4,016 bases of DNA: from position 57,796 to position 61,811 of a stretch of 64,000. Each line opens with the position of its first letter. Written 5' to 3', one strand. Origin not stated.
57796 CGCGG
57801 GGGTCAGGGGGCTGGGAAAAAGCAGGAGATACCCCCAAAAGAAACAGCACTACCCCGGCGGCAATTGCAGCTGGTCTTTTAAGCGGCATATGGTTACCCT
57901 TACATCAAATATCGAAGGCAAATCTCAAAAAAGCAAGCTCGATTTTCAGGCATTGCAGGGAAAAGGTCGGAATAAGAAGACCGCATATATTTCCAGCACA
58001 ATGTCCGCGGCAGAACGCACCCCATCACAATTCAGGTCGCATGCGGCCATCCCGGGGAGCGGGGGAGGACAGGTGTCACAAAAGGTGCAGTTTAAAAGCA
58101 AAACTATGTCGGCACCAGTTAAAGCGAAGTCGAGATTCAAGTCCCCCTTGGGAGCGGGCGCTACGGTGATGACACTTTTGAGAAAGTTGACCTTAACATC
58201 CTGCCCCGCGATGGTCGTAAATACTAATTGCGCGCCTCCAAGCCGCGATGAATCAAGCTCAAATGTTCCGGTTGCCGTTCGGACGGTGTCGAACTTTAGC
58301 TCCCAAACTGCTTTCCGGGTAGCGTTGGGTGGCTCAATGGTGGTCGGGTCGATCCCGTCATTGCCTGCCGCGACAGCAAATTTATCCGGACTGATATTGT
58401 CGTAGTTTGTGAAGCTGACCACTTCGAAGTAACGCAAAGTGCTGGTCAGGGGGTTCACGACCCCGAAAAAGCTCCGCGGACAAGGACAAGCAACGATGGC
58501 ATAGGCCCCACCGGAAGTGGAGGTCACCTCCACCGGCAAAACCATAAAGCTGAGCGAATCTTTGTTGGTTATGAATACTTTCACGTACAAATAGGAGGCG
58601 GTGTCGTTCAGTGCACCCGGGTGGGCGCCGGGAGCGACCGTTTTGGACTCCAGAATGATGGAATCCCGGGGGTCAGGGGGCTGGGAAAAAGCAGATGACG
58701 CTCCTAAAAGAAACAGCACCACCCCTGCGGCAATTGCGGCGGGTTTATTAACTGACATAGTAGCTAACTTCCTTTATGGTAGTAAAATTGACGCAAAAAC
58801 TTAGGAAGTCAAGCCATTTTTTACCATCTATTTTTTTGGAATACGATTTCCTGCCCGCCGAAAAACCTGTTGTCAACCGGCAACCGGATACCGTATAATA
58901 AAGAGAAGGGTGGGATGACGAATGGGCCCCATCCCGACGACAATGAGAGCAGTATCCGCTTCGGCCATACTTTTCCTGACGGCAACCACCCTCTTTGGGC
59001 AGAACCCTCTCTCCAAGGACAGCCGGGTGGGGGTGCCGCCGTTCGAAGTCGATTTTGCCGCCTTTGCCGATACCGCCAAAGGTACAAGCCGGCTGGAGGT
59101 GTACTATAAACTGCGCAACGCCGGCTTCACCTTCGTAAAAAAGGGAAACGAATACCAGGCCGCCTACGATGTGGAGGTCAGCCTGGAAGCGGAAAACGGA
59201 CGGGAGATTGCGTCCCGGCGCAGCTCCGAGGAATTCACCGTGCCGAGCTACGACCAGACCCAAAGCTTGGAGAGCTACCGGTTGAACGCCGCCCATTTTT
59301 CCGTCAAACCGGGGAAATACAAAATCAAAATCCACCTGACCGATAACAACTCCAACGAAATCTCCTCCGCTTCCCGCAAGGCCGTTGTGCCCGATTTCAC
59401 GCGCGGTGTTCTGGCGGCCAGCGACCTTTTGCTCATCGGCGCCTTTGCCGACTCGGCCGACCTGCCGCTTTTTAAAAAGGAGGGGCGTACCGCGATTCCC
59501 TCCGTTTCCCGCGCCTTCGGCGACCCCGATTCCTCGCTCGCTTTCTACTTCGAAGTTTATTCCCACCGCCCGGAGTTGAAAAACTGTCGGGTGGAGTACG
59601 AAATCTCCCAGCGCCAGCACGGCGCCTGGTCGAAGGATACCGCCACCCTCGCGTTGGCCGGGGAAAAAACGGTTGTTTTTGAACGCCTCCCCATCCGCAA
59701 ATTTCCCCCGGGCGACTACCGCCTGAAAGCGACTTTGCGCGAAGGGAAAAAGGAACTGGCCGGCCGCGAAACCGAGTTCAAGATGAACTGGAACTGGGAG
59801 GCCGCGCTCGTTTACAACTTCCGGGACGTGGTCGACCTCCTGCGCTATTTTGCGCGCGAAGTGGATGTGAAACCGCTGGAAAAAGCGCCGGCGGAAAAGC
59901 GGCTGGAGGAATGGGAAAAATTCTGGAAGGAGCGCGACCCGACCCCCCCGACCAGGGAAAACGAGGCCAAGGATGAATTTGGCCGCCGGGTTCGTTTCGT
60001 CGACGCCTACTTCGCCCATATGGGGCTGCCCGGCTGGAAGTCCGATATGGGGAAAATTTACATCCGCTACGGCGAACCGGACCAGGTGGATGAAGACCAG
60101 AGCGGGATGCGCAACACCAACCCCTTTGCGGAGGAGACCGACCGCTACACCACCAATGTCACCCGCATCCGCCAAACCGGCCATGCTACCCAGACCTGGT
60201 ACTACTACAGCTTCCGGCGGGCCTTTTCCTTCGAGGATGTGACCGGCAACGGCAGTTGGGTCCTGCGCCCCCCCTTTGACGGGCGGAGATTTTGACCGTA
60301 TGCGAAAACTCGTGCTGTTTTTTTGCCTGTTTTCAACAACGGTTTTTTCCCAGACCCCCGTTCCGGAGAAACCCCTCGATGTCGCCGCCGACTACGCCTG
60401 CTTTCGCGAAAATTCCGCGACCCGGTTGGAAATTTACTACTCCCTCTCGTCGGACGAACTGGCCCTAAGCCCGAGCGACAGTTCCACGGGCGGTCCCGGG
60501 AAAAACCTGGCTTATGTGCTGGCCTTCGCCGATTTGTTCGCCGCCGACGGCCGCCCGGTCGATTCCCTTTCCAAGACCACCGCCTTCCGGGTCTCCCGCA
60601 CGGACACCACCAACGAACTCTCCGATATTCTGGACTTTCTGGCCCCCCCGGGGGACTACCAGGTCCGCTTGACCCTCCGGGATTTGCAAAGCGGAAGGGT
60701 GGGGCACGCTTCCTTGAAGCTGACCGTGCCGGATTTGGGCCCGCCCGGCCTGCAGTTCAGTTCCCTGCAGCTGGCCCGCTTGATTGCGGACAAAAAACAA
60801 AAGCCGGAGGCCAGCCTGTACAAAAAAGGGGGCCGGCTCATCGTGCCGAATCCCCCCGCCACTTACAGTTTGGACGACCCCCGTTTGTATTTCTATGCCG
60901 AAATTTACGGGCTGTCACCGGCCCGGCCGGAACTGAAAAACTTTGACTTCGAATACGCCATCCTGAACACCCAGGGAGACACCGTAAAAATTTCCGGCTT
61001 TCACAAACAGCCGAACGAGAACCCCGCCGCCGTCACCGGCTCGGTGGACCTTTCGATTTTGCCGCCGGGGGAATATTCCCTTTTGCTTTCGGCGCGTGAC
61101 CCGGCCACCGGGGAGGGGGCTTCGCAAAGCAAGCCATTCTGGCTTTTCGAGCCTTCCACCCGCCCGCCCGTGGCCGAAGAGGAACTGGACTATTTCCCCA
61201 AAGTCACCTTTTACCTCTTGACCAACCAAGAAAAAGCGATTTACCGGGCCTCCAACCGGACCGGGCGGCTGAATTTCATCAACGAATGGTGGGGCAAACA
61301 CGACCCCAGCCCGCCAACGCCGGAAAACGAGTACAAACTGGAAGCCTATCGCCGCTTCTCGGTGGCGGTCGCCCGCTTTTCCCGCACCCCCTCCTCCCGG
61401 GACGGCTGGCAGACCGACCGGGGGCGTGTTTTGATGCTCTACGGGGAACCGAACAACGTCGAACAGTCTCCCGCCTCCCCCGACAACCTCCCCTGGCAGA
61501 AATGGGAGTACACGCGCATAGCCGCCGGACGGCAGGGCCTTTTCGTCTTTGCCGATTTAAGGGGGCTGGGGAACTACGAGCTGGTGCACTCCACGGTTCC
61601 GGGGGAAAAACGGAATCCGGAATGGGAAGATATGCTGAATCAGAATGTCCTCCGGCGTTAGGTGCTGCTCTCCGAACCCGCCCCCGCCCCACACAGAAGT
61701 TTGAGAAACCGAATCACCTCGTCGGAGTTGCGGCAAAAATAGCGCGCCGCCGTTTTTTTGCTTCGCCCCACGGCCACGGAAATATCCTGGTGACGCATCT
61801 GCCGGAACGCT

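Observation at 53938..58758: Three tandem cohesin-like/dockerin adaptors with a conserved frame and hypervariable patches, coupled to a T9SS-type beta-helix protein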

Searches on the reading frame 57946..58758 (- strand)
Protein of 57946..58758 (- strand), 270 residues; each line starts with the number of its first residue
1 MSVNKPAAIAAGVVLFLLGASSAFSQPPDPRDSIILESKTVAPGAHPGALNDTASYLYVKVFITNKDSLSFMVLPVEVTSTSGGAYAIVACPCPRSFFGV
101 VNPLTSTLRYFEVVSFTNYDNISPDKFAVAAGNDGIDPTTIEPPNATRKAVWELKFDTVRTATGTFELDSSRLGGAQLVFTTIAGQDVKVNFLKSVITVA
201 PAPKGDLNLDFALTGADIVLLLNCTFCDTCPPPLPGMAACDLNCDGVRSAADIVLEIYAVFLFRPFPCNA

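Call 3: search_protein_families(library=pfam, proteins=[window:57946-58758:-], max_evalue=1)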
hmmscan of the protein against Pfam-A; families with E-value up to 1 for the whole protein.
window:57946-58758:- (270 aa): 0 families

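Call 4: search_protein_families(library=ncbifam, proteins=[window:57946-58758:-], max_evalue=1)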
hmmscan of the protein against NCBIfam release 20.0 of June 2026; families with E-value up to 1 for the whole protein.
window:57946-58758:- (270 aa): 0 families

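Call 6: find_homologous_proteins(query=window:57946-58758:-)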
Query window:57946-58758:- (270 aa): 108 proteins with E <= 0.001 among 2902 candidates.
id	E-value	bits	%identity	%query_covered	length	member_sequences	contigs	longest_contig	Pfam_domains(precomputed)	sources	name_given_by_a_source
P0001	2.1e-175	599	100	100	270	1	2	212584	-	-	-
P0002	3.2e-145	500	82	100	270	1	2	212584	-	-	-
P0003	1.1e-140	485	83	99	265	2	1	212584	-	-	-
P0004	1.5e-116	406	50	89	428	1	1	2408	-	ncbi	ncbi:MAG: hypothetical protein ACRECJ_07910, partial [Limisphaerales bacterium]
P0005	2.4e-116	406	55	89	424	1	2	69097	-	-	-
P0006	5.4e-116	405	58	89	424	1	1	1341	-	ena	-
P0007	7.6e-115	401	72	95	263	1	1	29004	-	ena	-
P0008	5.9e-113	395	50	89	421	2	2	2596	-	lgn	-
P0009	1.2e-108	381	68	94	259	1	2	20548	-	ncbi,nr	ncbi:MAG: hypothetical protein L0Z48_01425 [candidate division Zixibacteria bacterium]|nr:hypothetic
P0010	3.7e-108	379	68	96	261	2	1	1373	-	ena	-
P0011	6.7e-107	375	53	90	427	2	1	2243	-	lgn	-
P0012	9.5e-106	371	52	90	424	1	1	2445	-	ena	-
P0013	2.5e-105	370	68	99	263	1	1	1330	-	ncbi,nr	ncbi:MAG: hypothetical protein L0209_02770 [candidate division Zixibacteria bacterium]|nr:hypothetic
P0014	1.2e-102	361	67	96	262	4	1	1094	-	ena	-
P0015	2.8e-102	360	67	94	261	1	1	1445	-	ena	-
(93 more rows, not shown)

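Call 10: search_solved_structures(query=A2, max_evalue=10, show_alignments=3)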
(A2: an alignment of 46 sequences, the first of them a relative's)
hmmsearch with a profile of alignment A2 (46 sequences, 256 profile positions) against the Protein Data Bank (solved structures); distinct sequences matched with E-value up to 10: 21.
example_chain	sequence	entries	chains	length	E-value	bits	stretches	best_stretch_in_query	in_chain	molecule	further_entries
2y3n_B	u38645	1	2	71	1.4e-05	27.7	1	191-247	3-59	CELLULOSOMAL FAMILY-48 PROCESSIVE GLYCOSIDE HYDROLASE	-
5lxv_B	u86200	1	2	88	0.0013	21.2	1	194-243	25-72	Carbohydrate-binding protein WP_009985128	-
4fl4_A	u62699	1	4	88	0.0035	19.8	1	193-247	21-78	Glycoside hydrolase family 9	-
6kg9_A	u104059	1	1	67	0.0035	19.8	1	195-248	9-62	And cellulose-binding endoglucanase family 9 CelL ortholog dockerin domain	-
6kge_D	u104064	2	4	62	0.004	19.6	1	195-247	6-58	And cellulose-binding endoglucanase family 9 CelL ortholog dockerin domain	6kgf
6kgc_B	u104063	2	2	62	0.0042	19.6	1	195-247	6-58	And cellulose-binding endoglucanase family 9 CelL ortholog dockerin domain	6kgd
2ccl_B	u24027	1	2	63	0.0061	19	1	195-245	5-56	ENDO-1,4-BETA-XYLANASE Y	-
1ohz_B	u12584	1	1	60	0.042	16.3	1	195-245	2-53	ENDO-1,4-BETA-XYLANASE Y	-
3ul4_B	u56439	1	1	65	0.049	16.1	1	191-246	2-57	Cellulosome enzyme, dockerin type I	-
1daq_A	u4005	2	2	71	0.066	15.6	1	194-244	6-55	ENDOGLUCANASE SS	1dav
2mte_A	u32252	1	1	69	0.071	15.5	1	194-244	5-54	Cellulose 1,4-beta-cellobiosidase (reducing end) CelS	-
3v2l_A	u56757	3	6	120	0.097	15.1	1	156-240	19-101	AGAP005208-PA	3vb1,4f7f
4cj0_A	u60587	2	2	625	0.15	14.5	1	195-246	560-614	ENDOGLUCANASE D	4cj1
1clc_A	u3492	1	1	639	0.15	14.5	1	195-246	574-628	ENDOGLUCANASE CELD; EC: 3.2.1.4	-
2yik_A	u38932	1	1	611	0.47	12.8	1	194-245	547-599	ENDOGLUCANASE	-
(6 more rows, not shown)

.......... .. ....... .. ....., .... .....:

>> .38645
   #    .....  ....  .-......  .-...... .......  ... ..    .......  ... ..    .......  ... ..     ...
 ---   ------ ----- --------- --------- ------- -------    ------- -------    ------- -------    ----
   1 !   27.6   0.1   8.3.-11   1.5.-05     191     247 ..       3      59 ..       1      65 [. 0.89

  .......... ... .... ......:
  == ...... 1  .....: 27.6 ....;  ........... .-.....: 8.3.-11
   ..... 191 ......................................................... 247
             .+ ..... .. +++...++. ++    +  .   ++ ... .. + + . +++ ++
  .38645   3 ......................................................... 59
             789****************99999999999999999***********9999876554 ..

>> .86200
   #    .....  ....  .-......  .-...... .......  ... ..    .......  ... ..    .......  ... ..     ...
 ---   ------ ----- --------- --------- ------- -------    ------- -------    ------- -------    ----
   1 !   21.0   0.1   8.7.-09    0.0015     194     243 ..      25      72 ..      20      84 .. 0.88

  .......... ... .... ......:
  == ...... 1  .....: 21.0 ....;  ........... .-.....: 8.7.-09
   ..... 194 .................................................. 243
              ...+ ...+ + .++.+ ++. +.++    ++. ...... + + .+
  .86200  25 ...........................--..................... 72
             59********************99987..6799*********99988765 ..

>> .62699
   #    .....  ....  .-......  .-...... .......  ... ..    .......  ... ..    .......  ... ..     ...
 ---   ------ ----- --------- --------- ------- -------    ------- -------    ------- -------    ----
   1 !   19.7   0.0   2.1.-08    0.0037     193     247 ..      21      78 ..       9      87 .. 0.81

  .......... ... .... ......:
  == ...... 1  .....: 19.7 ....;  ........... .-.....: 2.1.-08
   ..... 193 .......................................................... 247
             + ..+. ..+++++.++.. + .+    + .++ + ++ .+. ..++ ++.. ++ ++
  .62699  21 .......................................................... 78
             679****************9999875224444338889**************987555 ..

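Call 18: predict_structure(alignment_id=A2)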
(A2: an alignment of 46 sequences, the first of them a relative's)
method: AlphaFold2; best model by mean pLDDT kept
length: 270 residues; sequences in the alignment: 46
mean_pLDDT: 89.4   pTM: 0.79
mean pLDDT of the five models: 89.4, 88.3, 87.2, 86.9, 85.7
residues with pLDDT >= 90: 176; 70-90: 66; 50-70: 28; < 50: 0
segments of 3 or more residues with pLDDT < 50: none
pLDDT, mean of each block of 10 residues (from residue 1): 69 86 73 97 80 85 98 97 92 79 97 91 94 97 97 94 94 94 97 97 85 92 90 70 90 95 85
secondary structure, 60 per line:
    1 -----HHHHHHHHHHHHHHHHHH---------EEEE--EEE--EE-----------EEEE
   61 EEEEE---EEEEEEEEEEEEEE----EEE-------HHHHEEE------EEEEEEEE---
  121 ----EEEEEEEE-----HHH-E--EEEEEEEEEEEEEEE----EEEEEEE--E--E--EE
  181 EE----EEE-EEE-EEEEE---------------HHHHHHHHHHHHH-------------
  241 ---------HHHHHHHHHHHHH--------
elements in order: H6-23 E33-36 E39-41 E57-65 E69-82 E87-89 H97-100 E101-103 E110-117 E125-132 E145-159 E164-170 E179-182 E187-189 E191-193 E195-199 H215-227 H250-262

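Call 21: fold_search(model_id=the predicted structure, library=pdb)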
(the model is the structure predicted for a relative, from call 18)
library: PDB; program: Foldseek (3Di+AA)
matches with E <= 10: 1344; with E <= 0.001: 46
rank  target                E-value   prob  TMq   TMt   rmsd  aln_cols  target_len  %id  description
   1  6kge_A                1.3e-08  1.00  0.40  0.69   4.5       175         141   16  Crystal structure of CaDoc0917(R16D)-CaCohA2 complex at pH 5.5 (released 2020-07-08)
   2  6kgf_A                2.4e-08  1.00  0.39  0.67   4.7       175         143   16  Crystal structure of CaDoc0917(R16D)-CaCohA2 complex at pH 8.2 (released 2020-07-08)
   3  6kgf_C                3.1e-08  1.00  0.39  0.65   4.6       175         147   16  Crystal structure of CaDoc0917(R16D)-CaCohA2 complex at pH 8.2 (released 2020-07-08)
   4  6kgc_A                4.4e-08  1.00  0.39  0.67   4.6       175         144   15  Crystal structure of CaDoc0917(R49D)-CaCohA2 complex at pH 5.4 (released 2020-07-08)
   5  4dh2_C                8.8e-08  1.00  0.40  0.63   4.9       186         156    9  Crystal structure of Coh-OlpC(Cthe_0452)-Doc435(Cthe_0435) complex: A novel type I Cohesin-Dockerin complex from Clost (released 2012-11-28)
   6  4dh2_A                2.0e-07  1.00  0.40  0.63   4.7       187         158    8  Crystal structure of Coh-OlpC(Cthe_0452)-Doc435(Cthe_0435) complex: A novel type I Cohesin-Dockerin complex from Clost (released 2012-11-28)
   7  2xdh                  3.7e-07  1.00  0.35  0.63   5.0       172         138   16  Non-cellulosomal cohesin from the hyperthermophilic archaeon Archaeoglobus fulgidus (released 2010-05-26)
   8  4n2o_E                6.2e-07  1.00  0.44  0.60   5.6       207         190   12  Structure of a novel autonomous cohesin protein from Ruminococcus flavefaciens (released 2013-12-18)
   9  4uyp_C                7.4e-07  1.00  0.40  0.68   3.9       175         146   10  High resolution structure of the third cohesin ScaC in complex with the ScaB dockerin with a mutation in the N-termina (released 2015-04-15)
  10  5nrm_A                7.8e-07  1.00  0.39  0.70   4.7       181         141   10  Crystal structure of the sixth cohesin from Acetivibrio cellulolyticus' scaffoldin B in complex with Cel5 dockerin S51 (released 2018-01-31)
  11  4n2o_F                7.8e-07  1.00  0.45  0.60   5.9       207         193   13  Structure of a novel autonomous cohesin protein from Ruminococcus flavefaciens (released 2013-12-18)
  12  4n2o_G                8.8e-07  1.00  0.45  0.60   5.6       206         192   13  Structure of a novel autonomous cohesin protein from Ruminococcus flavefaciens (released 2013-12-18)
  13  4n2o_A                8.8e-07  1.00  0.45  0.59   5.6       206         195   13  Structure of a novel autonomous cohesin protein from Ruminococcus flavefaciens (released 2013-12-18)
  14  4ums                  9.9e-07  1.00  0.39  0.64   4.1       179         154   12  The crystal structure of the seventh ScaB type I cohesin from Pseudobacteroides cellulosolvens (released 2015-05-06)
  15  4n2o_D                9.9e-07  1.00  0.44  0.60   5.5       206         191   13  Structure of a novel autonomous cohesin protein from Ruminococcus flavefaciens (released 2013-12-18)
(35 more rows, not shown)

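Call 27: search_protein_families(library=pfam, alignment_id=A2, max_evalue=10)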
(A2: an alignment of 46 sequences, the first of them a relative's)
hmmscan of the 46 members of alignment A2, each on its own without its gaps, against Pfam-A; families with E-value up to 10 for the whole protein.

A. member 1, P0001 (270 aa): 0 families

B. families by the number of members that match (of 46 scanned): 12 families
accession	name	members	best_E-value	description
PF00404.24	Dockerin_1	41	9e-07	Dockerin type I domain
PF12477.13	TraW_N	2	0.52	Sex factor F TraW protein N terminal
PF08194.17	DIM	1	0.024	DIM protein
PF02885.22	Glycos_trans_3N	1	0.034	Glycosyl transferase family, helical bundle domain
PF14403.11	CP_ATPgrasp_2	1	0.054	Circularly permuted ATP-grasp type 2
PF02247.22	Como_LCP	1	0.067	Large coat protein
PF18303.6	Saf_2TM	1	0.1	SAVED-fused 2TM effector domain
PF22526.2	DUF7000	1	0.12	Domain of unknown function (DUF7000)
PF00036.39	EF-hand_1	1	0.16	EF hand domain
PF13202.12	EF-hand_5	1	0.28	EF hand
PF18914.6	DUF5666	1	0.31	Domain of unknown function (DUF5666)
PF08098.16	ATX_III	1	1.1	Anemonia sulcata toxin III family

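Call 35: find_encoding_contigs(protein=P0007, flank=8000, max_places=3)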
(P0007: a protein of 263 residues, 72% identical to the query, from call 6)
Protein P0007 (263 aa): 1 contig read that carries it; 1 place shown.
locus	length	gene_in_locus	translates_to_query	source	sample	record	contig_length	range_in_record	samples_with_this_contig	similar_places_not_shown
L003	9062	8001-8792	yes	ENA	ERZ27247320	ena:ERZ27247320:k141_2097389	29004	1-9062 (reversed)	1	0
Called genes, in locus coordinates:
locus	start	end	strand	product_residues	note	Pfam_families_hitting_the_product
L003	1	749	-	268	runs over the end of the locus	PF00768:Peptidase_S11, PF02113:Peptidase_S13 (faint), PF13354:Beta-lactamase2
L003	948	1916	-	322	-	PF03631:Virul_fac_BrkB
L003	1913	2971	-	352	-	PF01594:AI-2E_transport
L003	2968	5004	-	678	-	PF22745:Nlig-Ia, PF01653:DNA_ligase_aden, PF03120:OB_DNA_ligase, PF03119:DNA_ligase_ZBD, PF14520:HHH_5 (faint), PF12826:HHH_2, PF00533:BRCT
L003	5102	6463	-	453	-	PF20094:GWxTD_dom (weak)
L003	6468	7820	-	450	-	PF07495:Y_Y_Y (faint), PF20094:GWxTD_dom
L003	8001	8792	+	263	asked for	-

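Call 36: find_encoding_contigs(protein=P0009, flank=8000, max_places=3)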
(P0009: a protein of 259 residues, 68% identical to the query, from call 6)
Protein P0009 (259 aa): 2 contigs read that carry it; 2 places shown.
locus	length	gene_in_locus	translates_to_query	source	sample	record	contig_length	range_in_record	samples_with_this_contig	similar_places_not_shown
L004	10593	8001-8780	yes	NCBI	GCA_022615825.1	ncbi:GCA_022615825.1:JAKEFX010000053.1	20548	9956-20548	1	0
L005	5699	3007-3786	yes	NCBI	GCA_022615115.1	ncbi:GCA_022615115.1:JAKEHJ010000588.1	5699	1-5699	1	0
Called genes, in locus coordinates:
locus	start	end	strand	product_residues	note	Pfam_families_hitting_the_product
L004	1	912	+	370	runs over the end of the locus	-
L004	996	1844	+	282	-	PF00175:NAD_binding_1 (weak), PF10418:DHODB_Fe-S_bind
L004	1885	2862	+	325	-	PF01180:DHO_dh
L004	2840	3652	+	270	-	PF00215:OMPdecase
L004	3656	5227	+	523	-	PF03853:YjeF_N, PF01256:Carb_kinase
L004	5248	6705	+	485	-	PF19056:WD40_2 (faint)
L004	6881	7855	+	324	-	PF00586:AIRS, PF02769:AIRS_C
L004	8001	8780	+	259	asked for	-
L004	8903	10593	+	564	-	PF28492:Beta_helix_4 (weak)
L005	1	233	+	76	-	PF01256:Carb_kinase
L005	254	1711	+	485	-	PF19056:WD40_2 (faint)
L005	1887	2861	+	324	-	PF00586:AIRS, PF02769:AIRS_C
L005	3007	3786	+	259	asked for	-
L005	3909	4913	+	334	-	-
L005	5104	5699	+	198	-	PF28492:Beta_helix_4 (weak)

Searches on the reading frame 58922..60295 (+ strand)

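Call 16: search_protein_families(library=pfam, proteins=[window:58922-60295:+], max_evalue=0.01)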
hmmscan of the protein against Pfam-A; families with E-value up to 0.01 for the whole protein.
window:58922-60295:+ (457 aa): 3 families
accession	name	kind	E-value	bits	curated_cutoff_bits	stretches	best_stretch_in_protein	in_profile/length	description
PF20094.4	GWxTD_dom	-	6.7e-09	36.2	26.9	1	299-427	29-151/172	GWxTD domain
PF07495.19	Y_Y_Y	-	0.00056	20.2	26.6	0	113-150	21-57/65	Y_Y_Y domain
PF16116.10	DUF4832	-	0.0081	16.4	29.2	0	42-150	108-207/216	Domain of unknown function (DUF4832)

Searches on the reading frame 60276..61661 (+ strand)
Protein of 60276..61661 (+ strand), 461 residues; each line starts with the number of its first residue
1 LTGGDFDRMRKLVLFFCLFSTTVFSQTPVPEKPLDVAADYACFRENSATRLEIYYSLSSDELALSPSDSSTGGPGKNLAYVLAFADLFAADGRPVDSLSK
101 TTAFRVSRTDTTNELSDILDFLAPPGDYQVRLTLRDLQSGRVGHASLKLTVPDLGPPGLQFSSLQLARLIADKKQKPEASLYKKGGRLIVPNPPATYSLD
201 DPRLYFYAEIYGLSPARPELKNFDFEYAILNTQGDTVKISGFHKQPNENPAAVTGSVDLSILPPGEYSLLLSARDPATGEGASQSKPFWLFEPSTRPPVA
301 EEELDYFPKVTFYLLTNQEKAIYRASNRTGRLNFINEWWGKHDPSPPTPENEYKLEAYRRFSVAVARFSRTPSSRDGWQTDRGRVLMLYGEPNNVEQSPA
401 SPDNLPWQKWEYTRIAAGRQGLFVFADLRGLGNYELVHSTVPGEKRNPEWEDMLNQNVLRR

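Call 16: search_protein_families(library=pfam, proteins=[window:60276-61661:+], max_evalue=0.01)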
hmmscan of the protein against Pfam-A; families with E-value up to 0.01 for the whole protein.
window:60276-61661:+ (461 aa): 1 family
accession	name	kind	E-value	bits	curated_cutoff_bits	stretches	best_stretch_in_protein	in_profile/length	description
PF20094.4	GWxTD_dom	-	9.6e-09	35.7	26.9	1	309-437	35-154/172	GWxTD domain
